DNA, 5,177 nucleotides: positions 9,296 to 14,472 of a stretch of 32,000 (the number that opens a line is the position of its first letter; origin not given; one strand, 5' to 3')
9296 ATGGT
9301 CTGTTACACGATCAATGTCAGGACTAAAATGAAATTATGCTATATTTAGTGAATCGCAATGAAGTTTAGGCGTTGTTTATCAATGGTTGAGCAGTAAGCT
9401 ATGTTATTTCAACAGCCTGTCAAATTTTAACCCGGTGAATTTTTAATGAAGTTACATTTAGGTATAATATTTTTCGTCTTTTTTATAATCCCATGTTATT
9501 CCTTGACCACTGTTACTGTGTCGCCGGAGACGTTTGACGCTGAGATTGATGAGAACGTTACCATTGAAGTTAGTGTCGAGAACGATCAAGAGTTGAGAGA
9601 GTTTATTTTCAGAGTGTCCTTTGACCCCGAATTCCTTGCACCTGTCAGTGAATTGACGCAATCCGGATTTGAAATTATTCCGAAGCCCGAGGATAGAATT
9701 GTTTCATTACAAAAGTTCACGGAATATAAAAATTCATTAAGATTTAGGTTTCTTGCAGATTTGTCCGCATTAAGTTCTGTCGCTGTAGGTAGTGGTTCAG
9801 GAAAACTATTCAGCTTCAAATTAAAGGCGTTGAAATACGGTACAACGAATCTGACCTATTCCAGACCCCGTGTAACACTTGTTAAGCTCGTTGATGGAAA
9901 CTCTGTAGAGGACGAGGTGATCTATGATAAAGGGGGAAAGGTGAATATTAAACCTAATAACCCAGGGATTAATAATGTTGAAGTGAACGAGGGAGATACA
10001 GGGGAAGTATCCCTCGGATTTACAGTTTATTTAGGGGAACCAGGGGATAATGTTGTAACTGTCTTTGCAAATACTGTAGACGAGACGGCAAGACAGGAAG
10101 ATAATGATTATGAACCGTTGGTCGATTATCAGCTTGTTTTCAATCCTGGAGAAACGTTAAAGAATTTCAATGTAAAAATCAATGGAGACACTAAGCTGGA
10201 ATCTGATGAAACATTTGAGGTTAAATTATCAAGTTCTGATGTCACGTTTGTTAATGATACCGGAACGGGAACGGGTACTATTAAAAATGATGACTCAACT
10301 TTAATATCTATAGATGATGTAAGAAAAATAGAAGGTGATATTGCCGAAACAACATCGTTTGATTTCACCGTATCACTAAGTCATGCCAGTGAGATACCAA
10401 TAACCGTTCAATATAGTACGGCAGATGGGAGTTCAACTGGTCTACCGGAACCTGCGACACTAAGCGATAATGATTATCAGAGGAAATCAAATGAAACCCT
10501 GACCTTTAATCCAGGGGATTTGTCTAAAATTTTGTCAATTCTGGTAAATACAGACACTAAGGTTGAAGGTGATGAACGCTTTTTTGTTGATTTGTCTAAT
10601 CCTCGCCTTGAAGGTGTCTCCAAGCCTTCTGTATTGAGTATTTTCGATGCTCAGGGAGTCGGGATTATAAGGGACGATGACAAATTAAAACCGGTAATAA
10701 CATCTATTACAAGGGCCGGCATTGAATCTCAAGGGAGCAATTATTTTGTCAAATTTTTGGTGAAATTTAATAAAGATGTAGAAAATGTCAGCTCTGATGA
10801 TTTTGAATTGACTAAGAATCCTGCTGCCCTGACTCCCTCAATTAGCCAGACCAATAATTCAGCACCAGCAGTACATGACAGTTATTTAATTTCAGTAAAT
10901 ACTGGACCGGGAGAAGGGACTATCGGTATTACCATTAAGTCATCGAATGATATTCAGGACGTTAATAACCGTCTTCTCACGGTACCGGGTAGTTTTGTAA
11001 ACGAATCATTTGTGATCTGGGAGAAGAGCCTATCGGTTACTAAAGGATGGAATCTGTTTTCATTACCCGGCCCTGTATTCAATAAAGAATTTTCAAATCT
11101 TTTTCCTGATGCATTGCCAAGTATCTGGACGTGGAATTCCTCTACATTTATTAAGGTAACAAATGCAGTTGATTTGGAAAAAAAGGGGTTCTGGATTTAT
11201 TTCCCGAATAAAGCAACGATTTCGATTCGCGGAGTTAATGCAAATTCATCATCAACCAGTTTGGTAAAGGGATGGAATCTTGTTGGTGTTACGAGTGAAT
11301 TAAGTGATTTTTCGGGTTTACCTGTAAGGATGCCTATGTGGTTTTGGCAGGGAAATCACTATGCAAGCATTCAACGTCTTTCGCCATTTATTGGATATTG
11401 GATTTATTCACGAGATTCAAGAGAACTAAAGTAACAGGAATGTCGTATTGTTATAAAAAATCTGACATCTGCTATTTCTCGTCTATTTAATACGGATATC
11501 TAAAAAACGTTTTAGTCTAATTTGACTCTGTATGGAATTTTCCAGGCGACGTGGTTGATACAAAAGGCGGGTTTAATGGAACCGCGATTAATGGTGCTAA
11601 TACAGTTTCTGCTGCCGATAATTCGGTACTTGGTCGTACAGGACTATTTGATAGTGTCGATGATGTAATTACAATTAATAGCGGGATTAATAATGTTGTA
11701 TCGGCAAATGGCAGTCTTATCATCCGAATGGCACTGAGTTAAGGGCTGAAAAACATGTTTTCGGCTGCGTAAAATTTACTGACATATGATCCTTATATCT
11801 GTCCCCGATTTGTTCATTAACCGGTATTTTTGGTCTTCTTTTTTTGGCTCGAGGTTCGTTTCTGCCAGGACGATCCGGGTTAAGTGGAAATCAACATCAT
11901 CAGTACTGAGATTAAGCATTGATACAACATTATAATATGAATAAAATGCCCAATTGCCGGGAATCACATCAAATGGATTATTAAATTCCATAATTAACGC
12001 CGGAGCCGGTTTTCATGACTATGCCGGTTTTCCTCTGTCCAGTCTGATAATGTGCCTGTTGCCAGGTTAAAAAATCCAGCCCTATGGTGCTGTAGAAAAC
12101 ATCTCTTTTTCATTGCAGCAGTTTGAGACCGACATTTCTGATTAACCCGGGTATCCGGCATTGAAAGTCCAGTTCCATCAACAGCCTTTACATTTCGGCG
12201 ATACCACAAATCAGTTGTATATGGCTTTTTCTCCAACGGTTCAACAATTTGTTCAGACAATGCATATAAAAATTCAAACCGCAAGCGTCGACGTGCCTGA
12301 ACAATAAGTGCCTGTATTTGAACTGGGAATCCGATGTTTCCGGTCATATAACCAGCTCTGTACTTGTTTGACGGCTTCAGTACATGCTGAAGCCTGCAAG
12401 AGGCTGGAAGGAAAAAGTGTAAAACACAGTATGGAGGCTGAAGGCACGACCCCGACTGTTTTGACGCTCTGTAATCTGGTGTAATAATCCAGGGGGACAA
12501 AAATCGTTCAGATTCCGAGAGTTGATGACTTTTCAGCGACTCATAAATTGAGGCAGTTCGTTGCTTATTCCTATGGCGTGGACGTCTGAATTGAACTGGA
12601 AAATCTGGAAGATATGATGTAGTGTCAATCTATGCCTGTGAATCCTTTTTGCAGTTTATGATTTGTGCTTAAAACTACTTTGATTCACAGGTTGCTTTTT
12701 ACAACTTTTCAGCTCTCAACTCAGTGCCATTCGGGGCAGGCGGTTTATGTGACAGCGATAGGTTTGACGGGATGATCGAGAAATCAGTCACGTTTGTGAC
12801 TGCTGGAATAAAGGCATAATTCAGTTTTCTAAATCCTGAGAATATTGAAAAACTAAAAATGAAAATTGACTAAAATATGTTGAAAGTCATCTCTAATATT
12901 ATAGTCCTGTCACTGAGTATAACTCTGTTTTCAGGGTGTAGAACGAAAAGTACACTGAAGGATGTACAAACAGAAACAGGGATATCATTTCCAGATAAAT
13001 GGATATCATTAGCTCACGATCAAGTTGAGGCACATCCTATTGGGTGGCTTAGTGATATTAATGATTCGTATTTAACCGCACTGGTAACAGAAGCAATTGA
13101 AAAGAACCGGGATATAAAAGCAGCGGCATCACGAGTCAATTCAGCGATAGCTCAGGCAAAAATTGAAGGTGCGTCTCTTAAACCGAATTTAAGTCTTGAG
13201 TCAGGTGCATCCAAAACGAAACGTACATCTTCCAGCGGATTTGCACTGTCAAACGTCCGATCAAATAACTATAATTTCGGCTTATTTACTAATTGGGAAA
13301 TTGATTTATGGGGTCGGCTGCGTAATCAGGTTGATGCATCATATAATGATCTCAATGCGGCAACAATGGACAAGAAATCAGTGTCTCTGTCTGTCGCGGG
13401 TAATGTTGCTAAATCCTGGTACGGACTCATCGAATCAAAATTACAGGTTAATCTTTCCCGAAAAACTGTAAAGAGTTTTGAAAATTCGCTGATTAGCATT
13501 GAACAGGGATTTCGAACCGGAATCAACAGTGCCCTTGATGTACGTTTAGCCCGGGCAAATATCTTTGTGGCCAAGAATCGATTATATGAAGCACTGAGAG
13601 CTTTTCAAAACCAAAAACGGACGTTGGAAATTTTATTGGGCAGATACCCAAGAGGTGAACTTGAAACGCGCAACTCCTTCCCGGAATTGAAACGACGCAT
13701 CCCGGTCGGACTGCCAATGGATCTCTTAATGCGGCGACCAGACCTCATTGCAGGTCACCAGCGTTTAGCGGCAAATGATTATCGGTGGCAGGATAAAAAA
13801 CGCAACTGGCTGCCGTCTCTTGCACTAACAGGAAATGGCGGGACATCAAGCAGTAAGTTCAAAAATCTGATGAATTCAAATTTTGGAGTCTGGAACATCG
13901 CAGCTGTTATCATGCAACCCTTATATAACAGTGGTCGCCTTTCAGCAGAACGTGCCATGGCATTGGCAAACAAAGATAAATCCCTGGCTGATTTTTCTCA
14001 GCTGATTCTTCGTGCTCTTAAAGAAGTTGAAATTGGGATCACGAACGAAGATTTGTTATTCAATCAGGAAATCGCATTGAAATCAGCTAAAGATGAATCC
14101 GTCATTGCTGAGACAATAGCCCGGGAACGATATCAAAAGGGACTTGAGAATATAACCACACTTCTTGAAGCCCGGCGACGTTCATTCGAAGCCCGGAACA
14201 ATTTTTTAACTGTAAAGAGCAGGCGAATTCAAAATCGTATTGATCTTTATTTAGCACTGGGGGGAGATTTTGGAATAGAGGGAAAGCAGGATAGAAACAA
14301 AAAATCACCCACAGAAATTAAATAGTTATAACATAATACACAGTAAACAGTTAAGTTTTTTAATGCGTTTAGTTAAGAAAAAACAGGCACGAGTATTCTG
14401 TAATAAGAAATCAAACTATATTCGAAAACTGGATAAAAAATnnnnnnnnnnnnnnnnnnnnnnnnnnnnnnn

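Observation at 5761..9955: Candidate non-cellulosomal cohesin/dockerin-like surface-tethering locus spanning three consecutive genes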

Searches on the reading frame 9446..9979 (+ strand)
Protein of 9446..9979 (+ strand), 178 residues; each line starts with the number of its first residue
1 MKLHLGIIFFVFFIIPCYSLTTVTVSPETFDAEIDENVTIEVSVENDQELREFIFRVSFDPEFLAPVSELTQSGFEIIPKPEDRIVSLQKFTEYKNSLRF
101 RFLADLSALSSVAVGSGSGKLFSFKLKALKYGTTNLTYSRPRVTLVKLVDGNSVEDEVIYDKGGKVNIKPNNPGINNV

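Call 8: search_solved_structures(query=window:9503-9979:+, max_evalue=10, show_alignments=2)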
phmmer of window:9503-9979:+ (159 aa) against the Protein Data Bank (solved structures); distinct sequences matched with E-value up to 10: 1.
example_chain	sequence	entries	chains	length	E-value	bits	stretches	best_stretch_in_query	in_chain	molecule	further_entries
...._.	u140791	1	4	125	1.5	12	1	3-32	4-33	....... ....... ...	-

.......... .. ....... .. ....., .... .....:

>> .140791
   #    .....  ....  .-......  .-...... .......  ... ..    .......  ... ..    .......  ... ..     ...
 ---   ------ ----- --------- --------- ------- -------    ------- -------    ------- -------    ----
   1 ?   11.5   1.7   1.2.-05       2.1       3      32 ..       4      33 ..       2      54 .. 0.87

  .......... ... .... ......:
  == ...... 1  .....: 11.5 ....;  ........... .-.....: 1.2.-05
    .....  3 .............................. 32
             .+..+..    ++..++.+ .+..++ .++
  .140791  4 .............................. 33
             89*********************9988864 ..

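Call 31: find_homologous_proteins(query=window:9446-9979:+, max_evalue=0.01)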
Query window:9446-9979:+: 224 candidates shared short words with the query, none scored E <= 0.01.

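Call 73: search_solved_structures(query=A6, max_evalue=10, show_alignments=2)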
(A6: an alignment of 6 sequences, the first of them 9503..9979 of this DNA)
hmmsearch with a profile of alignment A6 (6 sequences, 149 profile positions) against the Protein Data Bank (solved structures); distinct sequences matched with E-value up to 10: 9.
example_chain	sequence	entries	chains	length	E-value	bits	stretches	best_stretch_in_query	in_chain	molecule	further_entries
3l8q_A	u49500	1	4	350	0.0014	21.6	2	7-58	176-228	Cellulosomal scaffoldin adaptor protein B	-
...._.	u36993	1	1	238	0.24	14.4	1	12-56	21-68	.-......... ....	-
2jh2_A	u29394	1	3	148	0.29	14.2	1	8-56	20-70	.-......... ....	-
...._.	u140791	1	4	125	0.31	14.1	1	2-30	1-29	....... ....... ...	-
2ozn_A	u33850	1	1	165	0.38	13.8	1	8-56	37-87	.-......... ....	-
2o4e_A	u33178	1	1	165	0.38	13.8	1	8-56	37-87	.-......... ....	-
2y3n_A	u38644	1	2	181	0.43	13.6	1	5-48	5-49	CELLULOSOMAL SCAFFOLDIN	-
1tyj_A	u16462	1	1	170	0.59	13.2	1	6-48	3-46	cellulosomal scaffoldin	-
3fnk_A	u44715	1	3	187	1.3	12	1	7-58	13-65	Cellulosomal scaffoldin adaptor protein B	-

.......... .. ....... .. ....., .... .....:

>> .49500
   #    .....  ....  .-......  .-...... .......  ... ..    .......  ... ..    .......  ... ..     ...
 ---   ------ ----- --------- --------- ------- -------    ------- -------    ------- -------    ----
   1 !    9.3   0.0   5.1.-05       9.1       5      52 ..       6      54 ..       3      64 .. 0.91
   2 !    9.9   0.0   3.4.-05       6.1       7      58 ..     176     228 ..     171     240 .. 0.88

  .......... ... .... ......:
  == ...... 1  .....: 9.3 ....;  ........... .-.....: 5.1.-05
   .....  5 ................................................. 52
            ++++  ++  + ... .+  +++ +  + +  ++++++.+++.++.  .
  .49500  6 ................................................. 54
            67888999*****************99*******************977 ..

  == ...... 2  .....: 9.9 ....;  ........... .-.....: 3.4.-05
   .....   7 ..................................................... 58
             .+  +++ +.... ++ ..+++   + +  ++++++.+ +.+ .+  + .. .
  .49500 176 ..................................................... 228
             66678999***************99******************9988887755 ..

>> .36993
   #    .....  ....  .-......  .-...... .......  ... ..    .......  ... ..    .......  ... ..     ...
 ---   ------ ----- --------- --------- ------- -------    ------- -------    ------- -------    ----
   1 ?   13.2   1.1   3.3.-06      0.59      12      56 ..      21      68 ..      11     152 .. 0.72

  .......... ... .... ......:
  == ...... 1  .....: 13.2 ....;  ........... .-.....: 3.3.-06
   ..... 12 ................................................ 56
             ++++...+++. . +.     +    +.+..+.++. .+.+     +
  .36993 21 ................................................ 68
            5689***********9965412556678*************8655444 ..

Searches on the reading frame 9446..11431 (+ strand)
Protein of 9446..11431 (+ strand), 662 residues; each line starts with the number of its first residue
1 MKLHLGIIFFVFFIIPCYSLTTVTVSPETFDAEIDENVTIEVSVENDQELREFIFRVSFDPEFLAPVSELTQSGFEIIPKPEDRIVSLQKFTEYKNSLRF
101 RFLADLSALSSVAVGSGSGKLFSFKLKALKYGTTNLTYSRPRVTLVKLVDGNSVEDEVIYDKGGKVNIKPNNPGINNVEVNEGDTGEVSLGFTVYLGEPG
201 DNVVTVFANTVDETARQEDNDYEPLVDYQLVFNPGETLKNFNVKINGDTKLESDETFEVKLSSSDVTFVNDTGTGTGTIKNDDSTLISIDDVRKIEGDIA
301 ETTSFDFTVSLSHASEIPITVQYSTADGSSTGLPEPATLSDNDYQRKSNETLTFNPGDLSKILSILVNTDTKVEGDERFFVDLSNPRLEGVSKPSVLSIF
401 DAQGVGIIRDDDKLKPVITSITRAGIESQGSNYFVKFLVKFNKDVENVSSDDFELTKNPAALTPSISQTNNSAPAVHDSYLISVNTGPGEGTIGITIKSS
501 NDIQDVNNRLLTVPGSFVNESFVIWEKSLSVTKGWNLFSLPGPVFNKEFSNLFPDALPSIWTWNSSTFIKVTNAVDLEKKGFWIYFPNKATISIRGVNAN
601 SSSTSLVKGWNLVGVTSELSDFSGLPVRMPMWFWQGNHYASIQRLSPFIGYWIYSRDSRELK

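Call 6: search_protein_families(library=pfam, proteins=[window:9446-11431:+], max_evalue=1)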
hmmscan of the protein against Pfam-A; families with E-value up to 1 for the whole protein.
window:9446-11431:+ (662 aa): 3 families
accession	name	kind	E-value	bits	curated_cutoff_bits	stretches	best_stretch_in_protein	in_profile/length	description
PF03160.20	Calx-beta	-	1.8e-21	76.8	27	2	179-265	16-98/119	Calx-beta domain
PF24547.1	DUF7601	-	0.018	16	27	1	295-375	9-81/116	Domain of unknown function (DUF7601)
PF24606.1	CEMIP_beta-hel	-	0.26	11.5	27.3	0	557-602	145-190/212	CEMIP beta-helix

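Call 80: search_protein_families(library=ncbifam, proteins=[window:9446-11431:+], max_evalue=0.1)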
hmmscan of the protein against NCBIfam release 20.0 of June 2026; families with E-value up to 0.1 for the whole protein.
window:9446-11431:+ (662 aa): 1 family
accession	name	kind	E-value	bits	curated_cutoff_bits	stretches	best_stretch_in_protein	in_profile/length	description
TIGR00845.1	caca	equivalog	1.9e-10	39.2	679.85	2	317-389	426-489/921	sodium/calcium exchanger 1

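Call 113: find_encoding_contigs(protein=window:9446-11431:+, flank=3000, max_places=3)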
Protein window:9446-11431:+ (662 aa): 2 contigs read that carry it; 1 place shown.
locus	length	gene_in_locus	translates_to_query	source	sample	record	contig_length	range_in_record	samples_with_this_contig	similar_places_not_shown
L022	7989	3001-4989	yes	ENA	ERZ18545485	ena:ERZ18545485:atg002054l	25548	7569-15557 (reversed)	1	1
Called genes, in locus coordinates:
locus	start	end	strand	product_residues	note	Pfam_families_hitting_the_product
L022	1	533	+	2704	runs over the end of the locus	-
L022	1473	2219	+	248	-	-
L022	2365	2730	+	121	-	-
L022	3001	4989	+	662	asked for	PF03160:Calx-beta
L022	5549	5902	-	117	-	-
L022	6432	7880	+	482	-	PF02321:OEP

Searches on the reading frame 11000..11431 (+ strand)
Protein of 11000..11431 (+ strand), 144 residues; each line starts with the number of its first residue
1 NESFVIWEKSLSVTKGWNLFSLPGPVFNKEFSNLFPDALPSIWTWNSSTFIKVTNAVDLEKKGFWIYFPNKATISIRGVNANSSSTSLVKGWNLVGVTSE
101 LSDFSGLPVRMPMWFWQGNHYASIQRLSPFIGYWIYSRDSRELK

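Call 95: search_protein_families(library=pfam, proteins=[window:11000-11431:+], max_evalue=5)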
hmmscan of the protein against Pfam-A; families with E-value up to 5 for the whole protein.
window:11000-11431:+ (144 aa): 1 family
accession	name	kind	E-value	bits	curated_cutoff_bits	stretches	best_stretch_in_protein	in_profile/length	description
PF24606.1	CEMIP_beta-hel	-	0.096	12.9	27.3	1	39-84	145-190/212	CEMIP beta-helix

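Call 103: search_solved_structures(query=A10, max_evalue=10, show_alignments=1)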
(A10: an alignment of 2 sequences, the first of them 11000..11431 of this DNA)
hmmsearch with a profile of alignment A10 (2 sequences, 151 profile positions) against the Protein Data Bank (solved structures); distinct sequences matched with E-value up to 10: 0.

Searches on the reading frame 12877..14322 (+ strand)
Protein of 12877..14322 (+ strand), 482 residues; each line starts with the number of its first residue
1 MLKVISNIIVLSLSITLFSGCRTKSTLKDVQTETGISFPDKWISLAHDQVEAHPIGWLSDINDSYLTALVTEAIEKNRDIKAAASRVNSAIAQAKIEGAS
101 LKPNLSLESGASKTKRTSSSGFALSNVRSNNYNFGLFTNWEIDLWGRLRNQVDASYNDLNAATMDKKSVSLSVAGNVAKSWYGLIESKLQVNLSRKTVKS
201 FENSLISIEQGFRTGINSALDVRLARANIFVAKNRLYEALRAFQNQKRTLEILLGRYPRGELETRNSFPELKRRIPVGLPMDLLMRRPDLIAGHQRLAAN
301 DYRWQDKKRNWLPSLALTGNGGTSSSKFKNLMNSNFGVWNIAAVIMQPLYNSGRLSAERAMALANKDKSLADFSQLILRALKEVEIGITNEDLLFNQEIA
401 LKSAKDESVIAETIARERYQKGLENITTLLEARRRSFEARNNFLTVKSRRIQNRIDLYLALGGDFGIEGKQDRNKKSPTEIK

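Call 14: search_protein_families(library=pfam, proteins=[window:12877-14322:+], max_evalue=0.001)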
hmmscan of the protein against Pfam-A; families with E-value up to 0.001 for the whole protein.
window:12877-14322:+ (482 aa): 1 family
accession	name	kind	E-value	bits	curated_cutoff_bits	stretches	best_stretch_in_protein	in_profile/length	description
PF02321.23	OEP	-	4e-34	118.5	22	2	67-255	2-187/187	Outer membrane efflux protein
